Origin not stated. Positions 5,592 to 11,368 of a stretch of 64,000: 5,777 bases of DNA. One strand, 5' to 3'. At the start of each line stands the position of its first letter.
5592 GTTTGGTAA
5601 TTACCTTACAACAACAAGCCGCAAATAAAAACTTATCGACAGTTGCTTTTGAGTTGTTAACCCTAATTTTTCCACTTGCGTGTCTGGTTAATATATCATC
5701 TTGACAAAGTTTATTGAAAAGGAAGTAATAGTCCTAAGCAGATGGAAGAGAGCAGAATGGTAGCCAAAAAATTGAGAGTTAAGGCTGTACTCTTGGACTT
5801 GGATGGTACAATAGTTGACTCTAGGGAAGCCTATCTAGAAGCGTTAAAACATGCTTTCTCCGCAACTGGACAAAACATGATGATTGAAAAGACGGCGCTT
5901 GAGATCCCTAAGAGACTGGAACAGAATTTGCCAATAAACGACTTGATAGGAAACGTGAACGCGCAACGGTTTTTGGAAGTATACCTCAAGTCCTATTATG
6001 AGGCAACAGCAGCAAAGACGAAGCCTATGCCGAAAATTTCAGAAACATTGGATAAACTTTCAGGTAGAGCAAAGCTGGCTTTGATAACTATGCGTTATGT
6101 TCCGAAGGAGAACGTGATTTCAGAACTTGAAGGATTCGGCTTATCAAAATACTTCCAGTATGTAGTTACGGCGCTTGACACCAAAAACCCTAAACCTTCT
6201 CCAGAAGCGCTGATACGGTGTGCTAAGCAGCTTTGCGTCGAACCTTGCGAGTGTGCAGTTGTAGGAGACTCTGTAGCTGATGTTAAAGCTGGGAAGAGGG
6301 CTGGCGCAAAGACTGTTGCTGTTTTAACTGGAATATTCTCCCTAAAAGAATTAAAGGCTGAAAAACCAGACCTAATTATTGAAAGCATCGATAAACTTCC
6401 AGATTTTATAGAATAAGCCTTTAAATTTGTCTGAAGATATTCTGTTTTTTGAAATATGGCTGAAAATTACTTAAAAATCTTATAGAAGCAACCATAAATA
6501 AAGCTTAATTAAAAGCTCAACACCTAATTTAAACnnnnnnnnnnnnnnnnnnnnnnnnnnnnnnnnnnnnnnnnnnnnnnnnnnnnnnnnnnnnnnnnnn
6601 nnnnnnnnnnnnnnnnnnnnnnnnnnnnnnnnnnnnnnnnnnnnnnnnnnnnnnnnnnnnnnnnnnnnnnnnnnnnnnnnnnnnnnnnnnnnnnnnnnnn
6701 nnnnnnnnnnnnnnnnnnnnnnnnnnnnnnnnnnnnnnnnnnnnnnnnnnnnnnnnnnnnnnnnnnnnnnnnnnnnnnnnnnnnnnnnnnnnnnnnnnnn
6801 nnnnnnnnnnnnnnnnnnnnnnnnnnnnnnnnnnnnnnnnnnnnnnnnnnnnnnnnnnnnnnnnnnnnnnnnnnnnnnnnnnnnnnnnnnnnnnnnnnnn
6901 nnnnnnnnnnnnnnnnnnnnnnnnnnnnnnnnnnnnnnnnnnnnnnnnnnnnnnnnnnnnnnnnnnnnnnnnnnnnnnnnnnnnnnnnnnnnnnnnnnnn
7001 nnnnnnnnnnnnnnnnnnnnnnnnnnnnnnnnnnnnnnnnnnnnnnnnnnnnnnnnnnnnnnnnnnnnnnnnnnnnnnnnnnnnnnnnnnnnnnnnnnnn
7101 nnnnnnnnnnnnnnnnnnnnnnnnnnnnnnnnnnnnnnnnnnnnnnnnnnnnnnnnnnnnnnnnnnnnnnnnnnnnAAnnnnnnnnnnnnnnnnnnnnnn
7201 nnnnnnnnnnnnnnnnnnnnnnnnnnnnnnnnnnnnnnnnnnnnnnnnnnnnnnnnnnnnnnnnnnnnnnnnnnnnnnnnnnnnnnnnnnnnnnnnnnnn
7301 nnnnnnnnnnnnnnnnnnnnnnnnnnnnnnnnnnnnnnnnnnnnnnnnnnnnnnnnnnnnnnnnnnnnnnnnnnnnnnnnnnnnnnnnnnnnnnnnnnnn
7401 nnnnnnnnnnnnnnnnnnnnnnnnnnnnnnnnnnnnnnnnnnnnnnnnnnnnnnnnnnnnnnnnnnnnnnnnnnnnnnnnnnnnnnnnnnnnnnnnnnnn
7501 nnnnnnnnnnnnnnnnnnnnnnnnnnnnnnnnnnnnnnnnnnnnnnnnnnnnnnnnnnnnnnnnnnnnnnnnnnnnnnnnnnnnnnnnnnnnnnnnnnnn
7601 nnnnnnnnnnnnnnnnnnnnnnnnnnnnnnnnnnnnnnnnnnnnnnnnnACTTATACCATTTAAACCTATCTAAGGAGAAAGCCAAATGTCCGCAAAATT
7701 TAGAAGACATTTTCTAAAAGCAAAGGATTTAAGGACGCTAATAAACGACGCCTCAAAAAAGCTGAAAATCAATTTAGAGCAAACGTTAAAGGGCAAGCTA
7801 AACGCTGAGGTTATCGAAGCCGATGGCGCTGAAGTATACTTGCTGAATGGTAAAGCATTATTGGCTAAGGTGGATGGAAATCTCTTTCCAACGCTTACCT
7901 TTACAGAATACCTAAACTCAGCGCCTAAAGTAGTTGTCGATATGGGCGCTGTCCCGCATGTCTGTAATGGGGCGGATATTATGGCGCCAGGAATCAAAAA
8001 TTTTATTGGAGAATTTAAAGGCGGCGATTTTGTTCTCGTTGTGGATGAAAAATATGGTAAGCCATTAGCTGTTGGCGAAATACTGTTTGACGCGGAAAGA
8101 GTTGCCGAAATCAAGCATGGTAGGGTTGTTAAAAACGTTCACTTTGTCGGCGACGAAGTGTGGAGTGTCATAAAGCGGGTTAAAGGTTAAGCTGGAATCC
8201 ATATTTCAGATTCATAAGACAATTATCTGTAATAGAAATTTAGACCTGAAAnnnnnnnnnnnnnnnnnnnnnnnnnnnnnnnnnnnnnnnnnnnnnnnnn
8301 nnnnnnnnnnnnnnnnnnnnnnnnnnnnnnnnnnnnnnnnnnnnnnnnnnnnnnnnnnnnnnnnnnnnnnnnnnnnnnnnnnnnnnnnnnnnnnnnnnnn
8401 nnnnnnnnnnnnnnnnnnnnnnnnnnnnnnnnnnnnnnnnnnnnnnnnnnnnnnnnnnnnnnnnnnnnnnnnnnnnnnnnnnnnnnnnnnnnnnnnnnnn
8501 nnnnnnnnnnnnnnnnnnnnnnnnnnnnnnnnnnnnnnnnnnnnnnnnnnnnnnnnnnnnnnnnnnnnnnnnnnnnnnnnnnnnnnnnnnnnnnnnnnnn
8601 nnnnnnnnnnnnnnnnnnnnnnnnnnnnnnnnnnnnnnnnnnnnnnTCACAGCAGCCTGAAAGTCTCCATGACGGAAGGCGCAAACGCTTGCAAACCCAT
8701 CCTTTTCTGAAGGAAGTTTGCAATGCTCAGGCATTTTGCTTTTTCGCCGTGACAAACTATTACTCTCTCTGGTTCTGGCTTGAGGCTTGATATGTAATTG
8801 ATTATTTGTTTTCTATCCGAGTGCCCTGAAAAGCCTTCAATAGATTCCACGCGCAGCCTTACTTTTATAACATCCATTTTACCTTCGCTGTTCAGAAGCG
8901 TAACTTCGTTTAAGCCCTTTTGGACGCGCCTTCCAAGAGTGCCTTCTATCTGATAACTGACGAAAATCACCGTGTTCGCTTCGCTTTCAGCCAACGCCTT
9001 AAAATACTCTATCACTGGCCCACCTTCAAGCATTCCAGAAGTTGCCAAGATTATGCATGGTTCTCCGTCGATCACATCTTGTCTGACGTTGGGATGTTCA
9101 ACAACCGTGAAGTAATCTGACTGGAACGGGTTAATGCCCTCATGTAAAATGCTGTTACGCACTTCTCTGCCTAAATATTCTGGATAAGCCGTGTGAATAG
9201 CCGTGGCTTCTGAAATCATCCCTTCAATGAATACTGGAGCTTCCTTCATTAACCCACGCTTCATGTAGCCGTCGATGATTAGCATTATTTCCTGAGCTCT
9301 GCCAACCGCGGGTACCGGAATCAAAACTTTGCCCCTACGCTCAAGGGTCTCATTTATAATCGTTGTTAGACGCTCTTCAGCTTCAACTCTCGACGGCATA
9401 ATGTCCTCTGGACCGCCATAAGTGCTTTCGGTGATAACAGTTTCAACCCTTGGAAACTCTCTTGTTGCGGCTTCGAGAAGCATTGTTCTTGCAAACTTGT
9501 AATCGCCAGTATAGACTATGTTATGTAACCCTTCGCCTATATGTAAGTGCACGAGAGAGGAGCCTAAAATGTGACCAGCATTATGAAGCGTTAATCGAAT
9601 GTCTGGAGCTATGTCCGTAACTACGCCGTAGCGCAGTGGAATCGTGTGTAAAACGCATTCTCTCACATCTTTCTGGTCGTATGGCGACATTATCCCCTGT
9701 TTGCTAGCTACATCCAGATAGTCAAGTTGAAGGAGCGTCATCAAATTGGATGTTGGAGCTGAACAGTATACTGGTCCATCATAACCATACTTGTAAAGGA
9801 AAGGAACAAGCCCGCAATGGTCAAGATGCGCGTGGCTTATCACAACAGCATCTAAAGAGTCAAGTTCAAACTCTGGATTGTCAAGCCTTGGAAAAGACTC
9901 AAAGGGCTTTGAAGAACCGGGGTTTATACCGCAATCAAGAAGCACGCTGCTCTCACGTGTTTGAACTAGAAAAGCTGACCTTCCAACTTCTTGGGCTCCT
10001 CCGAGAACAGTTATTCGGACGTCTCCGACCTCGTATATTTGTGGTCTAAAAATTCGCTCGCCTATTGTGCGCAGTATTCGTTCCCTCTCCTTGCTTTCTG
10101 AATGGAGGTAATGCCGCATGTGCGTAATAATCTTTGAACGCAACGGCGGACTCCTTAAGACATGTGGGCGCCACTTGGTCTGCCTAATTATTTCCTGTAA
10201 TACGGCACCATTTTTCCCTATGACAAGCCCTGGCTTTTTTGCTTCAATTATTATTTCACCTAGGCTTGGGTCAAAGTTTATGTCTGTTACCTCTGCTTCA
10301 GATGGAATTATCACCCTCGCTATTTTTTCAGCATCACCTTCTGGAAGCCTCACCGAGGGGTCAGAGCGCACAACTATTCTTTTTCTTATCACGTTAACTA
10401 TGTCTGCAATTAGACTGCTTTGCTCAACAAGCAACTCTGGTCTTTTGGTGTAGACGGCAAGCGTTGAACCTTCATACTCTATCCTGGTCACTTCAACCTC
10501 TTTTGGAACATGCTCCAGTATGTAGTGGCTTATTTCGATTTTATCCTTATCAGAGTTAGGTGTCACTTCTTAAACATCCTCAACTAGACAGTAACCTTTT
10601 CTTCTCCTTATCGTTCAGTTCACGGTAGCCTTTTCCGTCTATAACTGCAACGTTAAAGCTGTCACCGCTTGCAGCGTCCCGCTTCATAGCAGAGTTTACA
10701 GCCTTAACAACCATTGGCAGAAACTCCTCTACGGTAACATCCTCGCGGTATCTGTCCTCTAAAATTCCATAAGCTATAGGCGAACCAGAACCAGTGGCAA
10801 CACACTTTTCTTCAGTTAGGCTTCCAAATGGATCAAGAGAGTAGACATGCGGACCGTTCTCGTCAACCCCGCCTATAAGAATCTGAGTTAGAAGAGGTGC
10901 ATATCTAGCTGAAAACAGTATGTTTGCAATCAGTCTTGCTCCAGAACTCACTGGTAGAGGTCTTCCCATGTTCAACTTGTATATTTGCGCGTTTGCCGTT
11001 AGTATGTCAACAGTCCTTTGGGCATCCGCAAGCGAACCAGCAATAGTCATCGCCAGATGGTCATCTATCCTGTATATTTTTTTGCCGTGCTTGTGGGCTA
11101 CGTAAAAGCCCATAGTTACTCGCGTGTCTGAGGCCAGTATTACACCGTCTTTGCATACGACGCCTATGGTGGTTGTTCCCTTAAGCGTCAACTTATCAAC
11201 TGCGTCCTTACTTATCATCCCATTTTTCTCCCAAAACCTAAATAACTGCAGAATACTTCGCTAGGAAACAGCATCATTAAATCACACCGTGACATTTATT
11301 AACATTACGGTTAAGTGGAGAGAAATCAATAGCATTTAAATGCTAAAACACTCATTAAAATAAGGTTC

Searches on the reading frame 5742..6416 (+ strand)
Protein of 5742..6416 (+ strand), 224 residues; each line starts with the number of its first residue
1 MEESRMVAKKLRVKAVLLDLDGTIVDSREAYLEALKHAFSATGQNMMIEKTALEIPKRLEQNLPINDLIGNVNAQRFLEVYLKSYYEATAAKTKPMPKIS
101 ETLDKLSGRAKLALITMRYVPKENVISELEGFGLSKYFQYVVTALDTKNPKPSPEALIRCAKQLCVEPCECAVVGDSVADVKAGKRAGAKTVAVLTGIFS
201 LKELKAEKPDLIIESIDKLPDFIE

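Call 61: search_protein_families(library=pfam, proteins=[window:5742-6416:+], max_evalue=0.00001)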
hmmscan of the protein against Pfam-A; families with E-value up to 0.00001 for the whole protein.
window:5742-6416:+ (224 aa): 3 families
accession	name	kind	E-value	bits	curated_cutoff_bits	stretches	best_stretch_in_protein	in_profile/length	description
PF13419.12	HAD_2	-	9.9e-34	117.4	23.8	1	16-194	1-178/178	Haloacid dehalogenase-like hydrolase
PF00702.32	Hydrolase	-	4.3e-24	86.4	26.4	1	13-188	1-191/191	haloacid dehalogenase-like hydrolase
PF13242.12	Hydrolase_like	-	2.6e-16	59.7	22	1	151-218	4-74/75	HAD-hyrolase-like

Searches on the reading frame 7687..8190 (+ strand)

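Call 61: search_protein_families(library=pfam, proteins=[window:7687-8190:+], max_evalue=0.00001)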
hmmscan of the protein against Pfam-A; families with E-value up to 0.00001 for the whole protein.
window:7687-8190:+ (167 aa): 2 families
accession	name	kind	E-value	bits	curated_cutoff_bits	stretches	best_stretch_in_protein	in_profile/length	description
PF01472.26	PUA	-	1.3e-22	79.9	24.8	1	80-153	1-73/74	PUA domain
PF09183.16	DUF1947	-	3.1e-08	34.1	22.5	1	7-72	2-61/65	Domain of unknown function (DUF1947)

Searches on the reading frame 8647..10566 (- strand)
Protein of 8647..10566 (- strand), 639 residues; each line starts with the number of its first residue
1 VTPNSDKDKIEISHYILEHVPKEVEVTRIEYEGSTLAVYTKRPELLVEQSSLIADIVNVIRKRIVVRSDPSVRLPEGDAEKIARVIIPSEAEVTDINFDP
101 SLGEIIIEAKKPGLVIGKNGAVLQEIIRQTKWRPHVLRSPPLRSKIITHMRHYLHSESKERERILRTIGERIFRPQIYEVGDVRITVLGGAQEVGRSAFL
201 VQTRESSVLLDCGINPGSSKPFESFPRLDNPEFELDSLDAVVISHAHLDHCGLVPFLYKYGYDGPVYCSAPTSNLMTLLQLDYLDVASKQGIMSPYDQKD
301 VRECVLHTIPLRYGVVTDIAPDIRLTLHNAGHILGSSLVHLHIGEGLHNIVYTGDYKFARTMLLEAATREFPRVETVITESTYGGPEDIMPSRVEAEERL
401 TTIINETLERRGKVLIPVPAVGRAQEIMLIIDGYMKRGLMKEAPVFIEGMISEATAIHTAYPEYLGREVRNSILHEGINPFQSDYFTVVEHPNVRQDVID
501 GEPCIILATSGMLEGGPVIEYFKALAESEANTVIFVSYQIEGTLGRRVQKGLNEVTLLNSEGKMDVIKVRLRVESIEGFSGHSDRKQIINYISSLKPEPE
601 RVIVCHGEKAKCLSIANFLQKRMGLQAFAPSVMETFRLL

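Call 61: search_protein_families(library=pfam, proteins=[window:8647-10566:-], max_evalue=0.00001)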
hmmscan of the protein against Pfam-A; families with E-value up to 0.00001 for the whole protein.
window:8647-10566:- (639 aa): 6 families
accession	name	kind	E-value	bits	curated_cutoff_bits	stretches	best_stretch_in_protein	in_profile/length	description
PF10996.14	Beta-Casp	-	7.6e-30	104.3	27.7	1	424-547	1-119/120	Beta-Casp domain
PF17214.9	KH_TffA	-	1.6e-20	73.3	22.6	1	10-73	5-68/68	Transcription termination factor FttA, KH domain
PF07521.17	RMMBL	-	8.4e-17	61.4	21.6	1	567-630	2-63/63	Zn-dependent metallo-hydrolase RNA specificity domain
PF16661.11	Lactamase_B_6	-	5.9e-15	55.6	27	1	201-368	2-174/193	Metallo-beta-lactamase superfamily domain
PF00753.33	Lactamase_B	-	3.1e-14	53.8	22.7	1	195-382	5-162/196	Metallo-beta-lactamase superfamily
PF12706.13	Lactamase_B_2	-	5.9e-10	39.5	27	1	208-387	3-170/200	Beta-lactamase superfamily domain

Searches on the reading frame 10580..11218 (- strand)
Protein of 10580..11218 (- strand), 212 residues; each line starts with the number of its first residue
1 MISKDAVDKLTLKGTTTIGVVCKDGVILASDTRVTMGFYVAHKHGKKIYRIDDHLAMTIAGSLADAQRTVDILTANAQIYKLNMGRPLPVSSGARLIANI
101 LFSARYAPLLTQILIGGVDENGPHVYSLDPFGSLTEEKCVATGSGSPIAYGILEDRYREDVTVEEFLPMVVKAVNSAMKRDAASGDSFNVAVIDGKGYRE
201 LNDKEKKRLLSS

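Call 61: search_protein_families(library=pfam, proteins=[window:10580-11218:-], max_evalue=0.00001)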
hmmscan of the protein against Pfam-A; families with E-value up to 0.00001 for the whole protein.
window:10580-11218:- (212 aa): 1 family
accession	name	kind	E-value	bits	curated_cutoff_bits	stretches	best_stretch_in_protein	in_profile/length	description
PF00227.31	Proteasome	-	4.3e-60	203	22.4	1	13-193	3-189/189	Proteasome subunit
